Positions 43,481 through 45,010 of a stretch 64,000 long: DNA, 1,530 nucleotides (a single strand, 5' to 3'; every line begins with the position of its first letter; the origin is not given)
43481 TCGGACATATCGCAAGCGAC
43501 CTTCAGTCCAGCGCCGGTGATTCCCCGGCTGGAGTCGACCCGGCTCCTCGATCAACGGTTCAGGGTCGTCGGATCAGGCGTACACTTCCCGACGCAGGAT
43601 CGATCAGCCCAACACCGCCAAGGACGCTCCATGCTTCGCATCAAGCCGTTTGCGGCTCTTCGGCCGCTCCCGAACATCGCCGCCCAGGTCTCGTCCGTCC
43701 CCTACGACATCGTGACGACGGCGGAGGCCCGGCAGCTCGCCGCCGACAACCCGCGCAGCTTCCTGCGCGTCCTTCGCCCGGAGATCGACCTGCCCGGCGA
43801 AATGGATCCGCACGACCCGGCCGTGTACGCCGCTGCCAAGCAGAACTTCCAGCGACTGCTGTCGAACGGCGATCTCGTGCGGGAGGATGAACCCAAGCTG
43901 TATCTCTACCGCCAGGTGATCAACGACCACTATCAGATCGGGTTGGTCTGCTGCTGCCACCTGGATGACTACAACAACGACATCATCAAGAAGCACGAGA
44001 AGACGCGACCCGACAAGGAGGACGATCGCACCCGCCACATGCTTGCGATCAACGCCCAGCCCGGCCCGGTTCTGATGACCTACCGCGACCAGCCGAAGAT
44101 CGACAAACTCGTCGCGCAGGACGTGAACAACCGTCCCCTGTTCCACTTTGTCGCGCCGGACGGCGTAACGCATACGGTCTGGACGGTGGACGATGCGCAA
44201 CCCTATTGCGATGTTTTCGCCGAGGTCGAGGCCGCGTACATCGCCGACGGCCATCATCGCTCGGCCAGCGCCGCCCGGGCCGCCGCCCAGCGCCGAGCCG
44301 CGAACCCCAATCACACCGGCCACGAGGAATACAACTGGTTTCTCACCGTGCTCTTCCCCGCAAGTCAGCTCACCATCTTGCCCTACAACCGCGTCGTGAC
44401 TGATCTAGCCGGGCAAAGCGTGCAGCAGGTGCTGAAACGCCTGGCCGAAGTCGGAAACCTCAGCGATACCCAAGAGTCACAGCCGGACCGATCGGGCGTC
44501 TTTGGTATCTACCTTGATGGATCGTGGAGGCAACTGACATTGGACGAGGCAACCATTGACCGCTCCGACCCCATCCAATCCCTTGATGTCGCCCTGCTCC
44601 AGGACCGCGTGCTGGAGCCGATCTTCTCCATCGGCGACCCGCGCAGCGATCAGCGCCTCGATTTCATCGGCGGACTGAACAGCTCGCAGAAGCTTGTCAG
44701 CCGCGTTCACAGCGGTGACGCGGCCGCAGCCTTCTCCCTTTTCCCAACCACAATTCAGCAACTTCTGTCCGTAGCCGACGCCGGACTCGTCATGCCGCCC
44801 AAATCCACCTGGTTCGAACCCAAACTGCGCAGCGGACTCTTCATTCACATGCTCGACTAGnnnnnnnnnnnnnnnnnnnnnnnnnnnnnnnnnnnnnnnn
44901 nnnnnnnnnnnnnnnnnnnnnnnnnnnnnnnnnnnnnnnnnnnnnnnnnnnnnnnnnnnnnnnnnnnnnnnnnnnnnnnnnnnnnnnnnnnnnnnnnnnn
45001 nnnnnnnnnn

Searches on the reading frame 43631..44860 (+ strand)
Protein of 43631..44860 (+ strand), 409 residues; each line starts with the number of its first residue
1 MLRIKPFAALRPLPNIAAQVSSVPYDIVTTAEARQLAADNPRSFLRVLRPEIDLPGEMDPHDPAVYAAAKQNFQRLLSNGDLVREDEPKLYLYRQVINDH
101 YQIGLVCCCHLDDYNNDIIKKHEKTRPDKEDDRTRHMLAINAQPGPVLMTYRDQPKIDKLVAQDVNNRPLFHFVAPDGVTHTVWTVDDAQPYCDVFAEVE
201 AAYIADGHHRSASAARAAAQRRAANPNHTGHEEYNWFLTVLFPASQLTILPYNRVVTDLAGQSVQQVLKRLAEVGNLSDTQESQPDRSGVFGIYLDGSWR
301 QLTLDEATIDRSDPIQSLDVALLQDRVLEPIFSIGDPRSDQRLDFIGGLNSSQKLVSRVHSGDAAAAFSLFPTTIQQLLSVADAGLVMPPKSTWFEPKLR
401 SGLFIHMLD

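Call 67: find_homologous_proteins(query=window:43631-44860:+, max_evalue=1e-60)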
Query window:43631-44860:+ (409 aa): 7998 proteins with E <= 1e-60 among 8000 candidates; the best 120 are listed.
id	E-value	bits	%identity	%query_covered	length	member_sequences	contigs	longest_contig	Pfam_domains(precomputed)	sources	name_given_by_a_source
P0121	5.8e-276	933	100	100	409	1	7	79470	PF06245.17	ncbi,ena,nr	ncbi:MAG: DUF1015 domain-containing protein [Planctomycetes bacterium]|nr:DUF1015 domain-containing 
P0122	1.8e-275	931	100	100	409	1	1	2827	PF06245.17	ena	-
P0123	5.5e-275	930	100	100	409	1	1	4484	PF06245.17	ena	-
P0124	7.2e-275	929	100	100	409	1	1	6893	PF06245.17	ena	-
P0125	1.2e-274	929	100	100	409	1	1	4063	PF06245.17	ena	-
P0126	8.4e-274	926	100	100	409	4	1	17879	PF06245.17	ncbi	-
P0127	2.2e-273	924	99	100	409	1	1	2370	PF06245.17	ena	-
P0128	3.9e-271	917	99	100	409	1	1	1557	PF06245.17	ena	-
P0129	5.5e-267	903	96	100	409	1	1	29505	PF06245.17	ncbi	-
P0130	7.2e-261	883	95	100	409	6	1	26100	PF06245.17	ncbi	-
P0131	1.9e-260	882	94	100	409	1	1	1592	PF06245.17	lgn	-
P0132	5.6e-260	880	94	100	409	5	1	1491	PF06245.17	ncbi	-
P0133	3.0e-257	871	93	100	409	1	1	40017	PF06245.17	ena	-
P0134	1.6e-255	866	92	100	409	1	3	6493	PF06245.17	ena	-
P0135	1.0e-254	863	92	100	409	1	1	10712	PF06245.17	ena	-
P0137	1.1e-253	859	92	100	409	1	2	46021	PF06245.17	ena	-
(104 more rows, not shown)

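Call 69: find_encoding_contigs(protein=P0121, flank=7000, max_places=4)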
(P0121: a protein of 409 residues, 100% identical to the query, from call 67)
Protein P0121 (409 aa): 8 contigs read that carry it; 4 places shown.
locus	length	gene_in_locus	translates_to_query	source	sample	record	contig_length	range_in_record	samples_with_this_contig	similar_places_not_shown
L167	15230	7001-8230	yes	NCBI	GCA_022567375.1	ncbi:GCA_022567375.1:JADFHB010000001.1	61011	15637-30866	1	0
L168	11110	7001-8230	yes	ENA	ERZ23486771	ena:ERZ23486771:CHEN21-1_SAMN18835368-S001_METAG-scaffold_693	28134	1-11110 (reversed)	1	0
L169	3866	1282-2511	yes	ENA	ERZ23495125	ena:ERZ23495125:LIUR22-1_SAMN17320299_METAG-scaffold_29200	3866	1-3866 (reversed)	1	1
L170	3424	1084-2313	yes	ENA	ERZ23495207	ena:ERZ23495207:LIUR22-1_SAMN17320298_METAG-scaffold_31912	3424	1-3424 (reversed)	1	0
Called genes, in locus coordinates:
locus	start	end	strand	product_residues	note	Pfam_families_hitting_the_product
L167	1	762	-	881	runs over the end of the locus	PF00263:Secretin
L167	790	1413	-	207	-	-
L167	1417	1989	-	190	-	PF04612:T2SSM (weak)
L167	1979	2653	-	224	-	-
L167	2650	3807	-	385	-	PF11104:PilM_2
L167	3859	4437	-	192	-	-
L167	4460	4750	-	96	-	-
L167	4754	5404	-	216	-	-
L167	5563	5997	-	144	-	PF07963:N_methyl (weak)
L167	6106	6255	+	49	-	-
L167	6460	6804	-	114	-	PF07238:PilZ (weak)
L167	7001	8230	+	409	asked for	PF06245:DUF1015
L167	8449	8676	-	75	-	-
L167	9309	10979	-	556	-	PF00078:RVT_1, PF00089:Trypsin (weak), PF13365:Trypsin_2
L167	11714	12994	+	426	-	PF00389:2-Hacid_dh, PF02826:2-Hacid_dh_C, PF03446:NAD_binding_2 (weak)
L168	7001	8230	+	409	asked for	PF06245:DUF1015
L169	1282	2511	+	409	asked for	PF06245:DUF1015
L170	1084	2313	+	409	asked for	PF06245:DUF1015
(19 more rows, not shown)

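Call 70: find_encoding_contigs(protein=P0129, flank=7000, max_places=2)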
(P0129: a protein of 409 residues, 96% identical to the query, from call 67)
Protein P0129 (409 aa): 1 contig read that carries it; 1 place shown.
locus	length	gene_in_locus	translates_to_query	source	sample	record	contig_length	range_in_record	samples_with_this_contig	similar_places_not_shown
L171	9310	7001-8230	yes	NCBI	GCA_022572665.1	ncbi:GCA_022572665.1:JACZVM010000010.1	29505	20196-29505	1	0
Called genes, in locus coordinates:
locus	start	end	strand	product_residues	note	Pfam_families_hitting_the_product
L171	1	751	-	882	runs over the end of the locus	PF03958:Secretin_N (faint), PF00263:Secretin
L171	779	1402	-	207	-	-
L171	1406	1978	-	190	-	PF04612:T2SSM (weak)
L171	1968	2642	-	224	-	-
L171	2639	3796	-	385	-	PF11104:PilM_2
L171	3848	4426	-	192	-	-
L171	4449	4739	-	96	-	-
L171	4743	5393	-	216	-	-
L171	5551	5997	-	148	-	PF07963:N_methyl (weak)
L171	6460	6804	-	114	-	PF07238:PilZ (weak)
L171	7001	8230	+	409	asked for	PF06245:DUF1015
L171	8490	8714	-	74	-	-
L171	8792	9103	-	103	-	PF13384:HTH_23 (weak)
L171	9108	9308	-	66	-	?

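Call 71: find_encoding_contigs(protein=P0133, flank=7000, max_places=2)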
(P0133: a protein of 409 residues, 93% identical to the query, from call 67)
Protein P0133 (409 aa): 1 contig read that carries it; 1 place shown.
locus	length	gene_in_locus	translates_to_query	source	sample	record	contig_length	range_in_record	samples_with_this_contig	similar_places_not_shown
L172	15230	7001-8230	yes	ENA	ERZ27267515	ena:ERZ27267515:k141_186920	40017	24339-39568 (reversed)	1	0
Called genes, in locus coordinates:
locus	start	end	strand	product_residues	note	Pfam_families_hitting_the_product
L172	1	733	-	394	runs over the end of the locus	?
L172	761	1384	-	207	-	-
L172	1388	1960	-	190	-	PF04612:T2SSM (weak)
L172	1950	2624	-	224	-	-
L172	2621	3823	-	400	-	PF11104:PilM_2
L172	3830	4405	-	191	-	-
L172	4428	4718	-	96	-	-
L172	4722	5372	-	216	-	-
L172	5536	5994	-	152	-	PF07963:N_methyl (weak)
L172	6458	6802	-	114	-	PF07238:PilZ (weak)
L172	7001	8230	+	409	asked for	PF06245:DUF1015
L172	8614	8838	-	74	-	-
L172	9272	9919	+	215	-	PF14487:DarT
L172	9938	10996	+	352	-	PF01661:Macro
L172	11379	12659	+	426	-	PF00389:2-Hacid_dh, PF02826:2-Hacid_dh_C, PF03446:NAD_binding_2 (weak)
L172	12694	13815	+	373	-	PF00266:Aminotran_5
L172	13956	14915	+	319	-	-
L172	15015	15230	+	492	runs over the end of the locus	PF13374:TPR_10 (faint), PF13424:TPR_12 (faint), PF25063:ARM_TT21_C (faint), PF13429:TPR_15 (faint), PF23914:TPR_CcmH_CycH (weak), PF14559:TPR_19 (weak), PF14559:TPR_19 (weak), PF13181:TPR_8 (weak), +17 more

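Call 74: search_protein_families(library=padloc, proteins=[L172:9272-9919:+, L172:9938-10996:+, L171:8792-9103:-], max_evalue=0.001)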
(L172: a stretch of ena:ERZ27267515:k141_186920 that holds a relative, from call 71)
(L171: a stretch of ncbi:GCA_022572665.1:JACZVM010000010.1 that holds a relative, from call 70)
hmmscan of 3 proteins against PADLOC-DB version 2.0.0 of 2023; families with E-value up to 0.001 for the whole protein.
L172:9272-9919:+ (215 aa): 1 family
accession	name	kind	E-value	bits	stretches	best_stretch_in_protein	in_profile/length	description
PDLC02991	DarT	-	2e-59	198.7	1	3-214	6-196/196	-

L172:9938-10996:+ (352 aa): 1 family
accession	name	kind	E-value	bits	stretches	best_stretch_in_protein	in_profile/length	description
PDLC02990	DarG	-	2.8e-129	429.3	1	3-349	2-328/329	-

L171:8792-9103:- (103 aa): 0 families

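Call 98: search_protein_families(library=pfam, proteins=[L171:8792-9103:-], max_evalue=0.01)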
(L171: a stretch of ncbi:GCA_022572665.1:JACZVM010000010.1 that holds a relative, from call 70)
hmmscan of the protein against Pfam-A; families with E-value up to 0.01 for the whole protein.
L171:8792-9103:- (103 aa): 6 families
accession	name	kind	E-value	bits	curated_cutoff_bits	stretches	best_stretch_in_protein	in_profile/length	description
PF13384.12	HTH_23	-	5.8e-06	26.4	24.6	1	38-67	10-39/50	Homeodomain-like domain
PF13545.12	HTH_Crp_2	-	8.2e-05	22.9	27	1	45-68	22-45/70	Crp-like helix-turn-helix domain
PF08281.18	Sigma70_r4_2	-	0.00013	21.9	25.7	1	39-71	19-52/54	Sigma-70, region 4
PF12802.13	MarR_2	-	0.0024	18.4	27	1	40-67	13-42/61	MarR family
PF13412.12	HTH_24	-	0.0081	16.1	21.9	0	43-66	15-38/48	Winged helix-turn-helix DNA-binding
PF04545.22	Sigma70_r4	-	0.009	16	24.1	0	45-71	20-46/50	Sigma-70, region 4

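Call 99: find_encoding_contigs(protein=P0137, flank=7000, max_places=2)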
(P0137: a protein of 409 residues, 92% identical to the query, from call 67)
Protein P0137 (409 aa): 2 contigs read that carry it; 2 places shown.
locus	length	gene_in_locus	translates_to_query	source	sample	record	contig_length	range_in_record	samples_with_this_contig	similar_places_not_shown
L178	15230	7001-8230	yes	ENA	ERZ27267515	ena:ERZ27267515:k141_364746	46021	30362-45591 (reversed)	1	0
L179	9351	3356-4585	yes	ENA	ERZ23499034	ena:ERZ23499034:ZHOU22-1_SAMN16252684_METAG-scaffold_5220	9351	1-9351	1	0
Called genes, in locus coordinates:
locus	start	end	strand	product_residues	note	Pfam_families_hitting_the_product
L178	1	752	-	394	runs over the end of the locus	?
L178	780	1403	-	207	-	-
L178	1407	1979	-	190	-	PF04612:T2SSM (weak)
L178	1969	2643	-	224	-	-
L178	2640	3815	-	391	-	PF11104:PilM_2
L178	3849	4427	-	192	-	-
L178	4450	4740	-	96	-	-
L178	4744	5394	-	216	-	-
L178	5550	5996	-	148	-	PF07963:N_methyl (weak)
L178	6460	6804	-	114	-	PF07238:PilZ (weak)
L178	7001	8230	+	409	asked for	PF06245:DUF1015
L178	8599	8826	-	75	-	-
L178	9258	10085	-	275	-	-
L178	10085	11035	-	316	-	PF02195:ParB_N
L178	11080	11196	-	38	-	-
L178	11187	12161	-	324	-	PF02086:MethyltransfD12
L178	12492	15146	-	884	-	PF13583:Reprolysin_4, PF13688:Reprolysin_5, PF13582:Reprolysin_3, PF01839:FG-GAP (weak), PF14312:FG-GAP_2 (faint), PF01839:FG-GAP (weak)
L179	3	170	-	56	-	?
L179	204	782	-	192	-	-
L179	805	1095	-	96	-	-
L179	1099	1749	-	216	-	-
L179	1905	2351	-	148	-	PF07963:N_methyl (weak)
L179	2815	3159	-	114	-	PF07238:PilZ (weak)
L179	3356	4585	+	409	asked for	PF06245:DUF1015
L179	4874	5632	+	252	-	-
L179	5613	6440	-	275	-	-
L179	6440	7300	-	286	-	PF02195:ParB_N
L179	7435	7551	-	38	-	-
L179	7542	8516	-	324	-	PF02086:MethyltransfD12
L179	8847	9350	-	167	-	?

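Call 100: find_encoding_contigs(protein=P0130, flank=7000, max_places=2)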
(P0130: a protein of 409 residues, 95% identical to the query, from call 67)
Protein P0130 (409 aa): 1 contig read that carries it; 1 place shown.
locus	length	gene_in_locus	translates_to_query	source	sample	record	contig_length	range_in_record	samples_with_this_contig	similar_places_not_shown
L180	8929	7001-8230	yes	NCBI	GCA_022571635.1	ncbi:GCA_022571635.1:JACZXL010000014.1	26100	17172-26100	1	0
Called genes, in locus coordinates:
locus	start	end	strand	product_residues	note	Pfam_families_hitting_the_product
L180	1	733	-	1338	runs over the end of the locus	PF03958:Secretin_N (weak), PF00263:Secretin, PF00515:TPR_1 (faint), PF07719:TPR_2 (faint), PF13181:TPR_8 (faint), PF13371:TPR_9 (faint), PF13432:TPR_16 (weak), PF14559:TPR_19 (weak), +5 more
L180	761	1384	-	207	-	-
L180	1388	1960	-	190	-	PF04612:T2SSM (weak)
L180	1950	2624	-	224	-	-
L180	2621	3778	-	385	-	PF11104:PilM_2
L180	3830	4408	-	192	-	-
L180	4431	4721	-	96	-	-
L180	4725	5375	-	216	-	-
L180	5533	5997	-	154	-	PF07963:N_methyl (weak)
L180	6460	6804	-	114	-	PF07238:PilZ (weak)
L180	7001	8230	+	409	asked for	PF06245:DUF1015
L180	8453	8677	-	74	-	-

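Call 101: search_protein_families(library=padloc, proteins=[L178:9258-10085:-, L178:10085-11035:-, L178:11187-12161:-, L179:4874-5632:+], max_evalue=0.001)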
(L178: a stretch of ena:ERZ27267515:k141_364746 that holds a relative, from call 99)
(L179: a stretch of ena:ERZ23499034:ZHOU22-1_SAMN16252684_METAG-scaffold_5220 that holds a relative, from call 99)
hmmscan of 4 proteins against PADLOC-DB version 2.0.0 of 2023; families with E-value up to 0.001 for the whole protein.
L178:9258-10085:- (275 aa): 0 families

L178:10085-11035:- (316 aa): 0 families

L178:11187-12161:- (324 aa): 20 families
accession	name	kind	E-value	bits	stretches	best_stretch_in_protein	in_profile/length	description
PDLC03266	MTase_II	-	3.4e-102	339.7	1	58-324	11-284/285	Type II methyltransferase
PDLC03294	MTase_II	-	6.1e-72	240.5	1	63-324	6-271/272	Type II methyltransferase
PDLC03735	oMTase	-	3.1e-60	202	1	61-324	7-282/284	orphan methyltransferase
PDLC03261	MTase_II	-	3.7e-53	178.8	1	57-316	20-278/643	Type II methyltransferase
PDLC03729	oMTase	-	3.5e-52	175.6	1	63-320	6-265/275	orphan methyltransferase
PDLC03264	MTase_II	-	2.7e-27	93.8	1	60-244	10-207/306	Type II methyltransferase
PDLC03344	MTase_II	-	1.4e-23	81.5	1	62-194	4-142/154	Type II methyltransferase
PDLC03247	MTase_II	-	8.4e-23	79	1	65-281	6-222/282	Type II methyltransferase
PDLC03302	MTase_II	-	9.4e-17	59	1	64-243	362-547/626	Type II methyltransferase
PDLC03383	MTase_II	-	1.4e-15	55.5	2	136-282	118-261/318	Type II methyltransferase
PDLC03349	MTase_II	-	3.4e-13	47.4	2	146-265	173-297/374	Type II methyltransferase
PDLC03290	MTase_II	-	7.1e-10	36.7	1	64-279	7-234/292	Type II methyltransferase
PDLC03244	MTase_II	-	1.1e-09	35.8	1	64-137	30-103/295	Type II methyltransferase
PDLC03253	MTase_II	-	3.3e-09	34.8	1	62-239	4-181/253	Type II methyltransferase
PDLC03717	oMTase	-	7.3e-09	33.4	1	65-248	6-194/285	orphan methyltransferase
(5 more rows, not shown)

L179:4874-5632:+ (252 aa): 0 families
